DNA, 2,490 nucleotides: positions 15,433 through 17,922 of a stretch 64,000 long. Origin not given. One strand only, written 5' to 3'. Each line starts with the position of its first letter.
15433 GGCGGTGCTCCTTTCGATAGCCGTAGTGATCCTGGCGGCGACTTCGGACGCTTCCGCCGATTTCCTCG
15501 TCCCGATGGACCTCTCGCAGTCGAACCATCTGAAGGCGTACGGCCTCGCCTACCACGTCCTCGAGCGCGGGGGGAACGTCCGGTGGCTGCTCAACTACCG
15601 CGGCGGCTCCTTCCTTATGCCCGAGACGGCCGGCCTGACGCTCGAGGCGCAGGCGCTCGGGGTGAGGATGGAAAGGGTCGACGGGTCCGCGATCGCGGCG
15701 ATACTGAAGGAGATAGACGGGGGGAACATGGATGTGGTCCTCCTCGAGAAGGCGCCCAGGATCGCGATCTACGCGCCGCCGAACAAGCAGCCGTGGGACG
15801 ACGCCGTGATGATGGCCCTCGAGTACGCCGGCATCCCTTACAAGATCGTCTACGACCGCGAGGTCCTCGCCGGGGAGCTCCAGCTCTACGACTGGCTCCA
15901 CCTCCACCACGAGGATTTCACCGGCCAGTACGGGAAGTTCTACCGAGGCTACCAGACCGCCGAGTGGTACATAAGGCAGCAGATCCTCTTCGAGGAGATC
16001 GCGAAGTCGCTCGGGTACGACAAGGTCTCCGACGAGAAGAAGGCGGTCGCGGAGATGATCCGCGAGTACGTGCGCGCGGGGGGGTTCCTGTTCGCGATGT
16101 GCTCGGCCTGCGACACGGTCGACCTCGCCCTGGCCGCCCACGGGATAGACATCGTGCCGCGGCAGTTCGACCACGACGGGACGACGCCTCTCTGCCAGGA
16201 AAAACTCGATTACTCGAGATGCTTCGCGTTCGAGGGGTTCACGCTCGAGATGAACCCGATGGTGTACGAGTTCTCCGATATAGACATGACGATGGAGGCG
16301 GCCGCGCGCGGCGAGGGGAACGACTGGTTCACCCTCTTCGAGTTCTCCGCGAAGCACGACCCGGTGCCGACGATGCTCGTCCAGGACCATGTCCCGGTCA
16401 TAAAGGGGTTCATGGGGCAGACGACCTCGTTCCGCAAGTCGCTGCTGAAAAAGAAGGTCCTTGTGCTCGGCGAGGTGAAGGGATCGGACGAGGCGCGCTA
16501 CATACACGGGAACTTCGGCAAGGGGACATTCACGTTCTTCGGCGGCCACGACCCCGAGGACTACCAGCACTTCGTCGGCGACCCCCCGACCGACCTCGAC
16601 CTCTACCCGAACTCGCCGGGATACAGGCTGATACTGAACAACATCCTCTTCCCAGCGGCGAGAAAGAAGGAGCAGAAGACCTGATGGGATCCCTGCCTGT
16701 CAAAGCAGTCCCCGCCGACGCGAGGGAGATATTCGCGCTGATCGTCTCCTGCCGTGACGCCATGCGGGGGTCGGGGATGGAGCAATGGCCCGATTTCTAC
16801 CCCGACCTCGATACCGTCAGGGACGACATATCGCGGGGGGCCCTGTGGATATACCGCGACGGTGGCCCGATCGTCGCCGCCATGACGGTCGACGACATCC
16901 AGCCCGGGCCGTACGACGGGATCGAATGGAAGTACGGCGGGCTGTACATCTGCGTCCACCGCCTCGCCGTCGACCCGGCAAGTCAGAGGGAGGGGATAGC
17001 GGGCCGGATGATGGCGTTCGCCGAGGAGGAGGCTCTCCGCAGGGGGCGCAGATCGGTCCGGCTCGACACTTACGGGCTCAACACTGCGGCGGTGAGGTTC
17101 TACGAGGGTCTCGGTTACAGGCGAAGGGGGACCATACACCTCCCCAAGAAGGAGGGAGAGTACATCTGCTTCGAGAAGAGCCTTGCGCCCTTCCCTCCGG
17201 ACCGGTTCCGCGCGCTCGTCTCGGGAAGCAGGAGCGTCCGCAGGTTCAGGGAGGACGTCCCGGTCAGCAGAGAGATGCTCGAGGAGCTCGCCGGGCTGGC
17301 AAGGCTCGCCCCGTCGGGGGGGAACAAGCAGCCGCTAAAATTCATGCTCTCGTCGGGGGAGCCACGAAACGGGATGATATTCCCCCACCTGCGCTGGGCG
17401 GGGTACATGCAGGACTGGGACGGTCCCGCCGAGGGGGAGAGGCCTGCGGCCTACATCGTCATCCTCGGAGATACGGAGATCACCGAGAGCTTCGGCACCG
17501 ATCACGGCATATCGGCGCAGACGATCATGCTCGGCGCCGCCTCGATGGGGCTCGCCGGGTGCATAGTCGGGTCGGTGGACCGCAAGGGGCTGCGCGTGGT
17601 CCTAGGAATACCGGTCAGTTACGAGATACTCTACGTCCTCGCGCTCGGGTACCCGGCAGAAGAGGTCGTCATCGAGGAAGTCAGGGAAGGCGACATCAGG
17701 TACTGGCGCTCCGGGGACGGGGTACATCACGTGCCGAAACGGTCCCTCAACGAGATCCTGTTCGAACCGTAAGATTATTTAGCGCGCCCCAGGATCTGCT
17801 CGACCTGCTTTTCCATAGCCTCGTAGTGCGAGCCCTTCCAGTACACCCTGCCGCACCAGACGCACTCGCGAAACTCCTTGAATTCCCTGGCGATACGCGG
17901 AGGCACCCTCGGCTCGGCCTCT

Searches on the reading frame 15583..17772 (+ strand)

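Call 58: search_protein_families(library=pfam, proteins=[window:15583-17772:+], max_evalue=0.00001)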
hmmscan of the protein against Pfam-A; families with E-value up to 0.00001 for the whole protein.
window:15583-17772:+ (729 aa): 5 families
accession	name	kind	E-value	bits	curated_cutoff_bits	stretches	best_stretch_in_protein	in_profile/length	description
PF00881.29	Nitroreductase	-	8.7e-19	68.8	23.5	2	639-690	117-167/167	Nitroreductase family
PF00583.31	Acetyltransf_1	-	1e-11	45.5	20.7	1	399-512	13-116/116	Acetyltransferase (GNAT) family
PF13508.13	Acetyltransf_7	-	5.7e-10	39.9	27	1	419-513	3-83/84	Acetyltransferase (GNAT) domain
PF14512.11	TM1586_NiRdase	-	1.5e-06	28.4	27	0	622-696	67-138/215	Putative TM nitroreductase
PF13673.13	Acetyltransf_10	-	2.4e-06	28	23.6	1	397-515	8-110/128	Acetyltransferase (GNAT) domain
